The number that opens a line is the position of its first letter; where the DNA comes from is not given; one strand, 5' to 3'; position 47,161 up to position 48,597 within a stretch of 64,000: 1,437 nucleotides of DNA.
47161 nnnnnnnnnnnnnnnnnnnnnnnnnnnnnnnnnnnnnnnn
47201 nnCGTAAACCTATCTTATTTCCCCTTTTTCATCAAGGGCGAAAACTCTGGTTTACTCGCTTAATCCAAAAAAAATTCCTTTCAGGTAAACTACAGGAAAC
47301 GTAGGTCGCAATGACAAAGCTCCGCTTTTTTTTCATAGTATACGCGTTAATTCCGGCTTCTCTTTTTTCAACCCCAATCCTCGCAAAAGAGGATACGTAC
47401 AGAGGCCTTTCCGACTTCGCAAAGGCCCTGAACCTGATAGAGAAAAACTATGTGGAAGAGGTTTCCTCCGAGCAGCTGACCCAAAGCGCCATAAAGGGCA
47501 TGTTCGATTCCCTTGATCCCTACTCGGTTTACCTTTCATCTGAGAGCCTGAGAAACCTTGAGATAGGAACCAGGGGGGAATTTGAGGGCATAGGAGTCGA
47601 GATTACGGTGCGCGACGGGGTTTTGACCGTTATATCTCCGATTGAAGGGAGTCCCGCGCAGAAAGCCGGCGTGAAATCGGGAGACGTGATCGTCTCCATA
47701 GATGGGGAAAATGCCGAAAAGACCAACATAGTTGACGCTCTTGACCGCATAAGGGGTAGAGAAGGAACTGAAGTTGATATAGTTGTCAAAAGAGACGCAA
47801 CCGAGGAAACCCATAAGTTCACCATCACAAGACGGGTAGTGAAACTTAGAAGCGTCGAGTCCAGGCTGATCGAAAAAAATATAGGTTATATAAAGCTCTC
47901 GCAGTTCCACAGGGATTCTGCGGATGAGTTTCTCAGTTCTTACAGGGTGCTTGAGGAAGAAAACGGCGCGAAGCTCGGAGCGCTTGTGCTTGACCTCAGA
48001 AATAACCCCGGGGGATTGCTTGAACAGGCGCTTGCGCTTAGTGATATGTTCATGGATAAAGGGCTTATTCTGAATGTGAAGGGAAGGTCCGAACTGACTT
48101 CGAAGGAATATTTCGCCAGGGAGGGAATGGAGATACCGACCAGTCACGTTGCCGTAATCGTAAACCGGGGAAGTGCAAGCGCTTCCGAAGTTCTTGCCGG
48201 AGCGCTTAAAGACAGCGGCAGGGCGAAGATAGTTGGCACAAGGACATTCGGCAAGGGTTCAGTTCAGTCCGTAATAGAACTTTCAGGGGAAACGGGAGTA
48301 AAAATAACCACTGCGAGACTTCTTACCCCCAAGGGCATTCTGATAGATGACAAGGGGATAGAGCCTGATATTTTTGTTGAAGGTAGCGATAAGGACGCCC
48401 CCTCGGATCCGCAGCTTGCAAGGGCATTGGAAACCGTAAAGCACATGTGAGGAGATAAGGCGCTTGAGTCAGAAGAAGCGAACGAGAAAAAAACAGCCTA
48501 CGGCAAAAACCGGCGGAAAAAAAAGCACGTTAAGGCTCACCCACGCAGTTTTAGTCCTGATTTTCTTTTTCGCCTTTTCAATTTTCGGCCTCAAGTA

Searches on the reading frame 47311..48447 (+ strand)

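Call 10: search_protein_families(library=ncbifam, proteins=[window:47311-48447:+], max_evalue=0.001)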
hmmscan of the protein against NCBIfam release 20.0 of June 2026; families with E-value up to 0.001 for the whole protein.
window:47311-48447:+ (379 aa): 19 families
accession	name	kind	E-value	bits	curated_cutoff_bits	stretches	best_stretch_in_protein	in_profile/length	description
TIGR00225.1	prc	subfamily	3.1e-95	319.1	218.6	1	45-362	2-320/335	C-terminal processing peptidase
TIGR03900.1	prc_long_Delta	hypoth_equivalog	4e-95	319.7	660.95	1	38-356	85-404/973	MXAN_5808 family serine peptidase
NF052377.1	lmo1851_S41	exception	9.2e-87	291.7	725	1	36-357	50-368/468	lmo1851 family serine protease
NF045590.1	Cterm_S41_CtpC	exception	6.2e-80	269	665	1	43-363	65-385/418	carboxyl-terminal processing protease CtpC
NF045588.1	Cterm_S41_CtpA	exception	1.9e-79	267.4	625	1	48-358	66-378/401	carboxyl-terminal processing protease CtpA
NF045589.1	Cterm_S41_CtpB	exception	2.1e-78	263.9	633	1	41-362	69-386/416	carboxyl-terminal processing protease CtpB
NF045591.1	Cterm_S41_CtpZ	exception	4.7e-67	226.5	525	1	45-363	63-381/403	carboxyl-terminal processing protease CtpZ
NF051464.1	tail_spec_CT441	exception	4.5e-51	174.3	700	1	47-358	202-527/645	tail-specific protease Tsp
NF008388.1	PRK11186.1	exception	6.2e-38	130.6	825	1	49-321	203-483/663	carboxy terminal-processing peptidase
NF033424.1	chlamy_CPAF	equivalog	3.7e-16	58.9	250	2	279-363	458-545/564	protease-like activity factor CPAF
NF058627.1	S41_Gfo1087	equivalog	3.2e-15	56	455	1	66-317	91-368/489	GFO_1087 family putative carboxy terminal peptidase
TIGR02037.1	degP_htrA_DO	subfamily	4.8e-07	29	416.2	1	103-183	260-338/434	Do family serine endopeptidase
NF041521.1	HhoA_HhoB_HtrA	equivalog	1e-06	28.3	450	1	95-167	256-326/335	HhoA/HhoB/HtrA family serine endopeptidase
TIGR00054.1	TIGR00054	equivalog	2.1e-06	26.9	147.55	1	106-168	204-265/421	RIP metalloprotease RseP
NF008147.1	PRK10898.1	equivalog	2.5e-06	26.9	408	1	109-173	285-348/352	outer membrane-stress sensor serine endopeptidase DegS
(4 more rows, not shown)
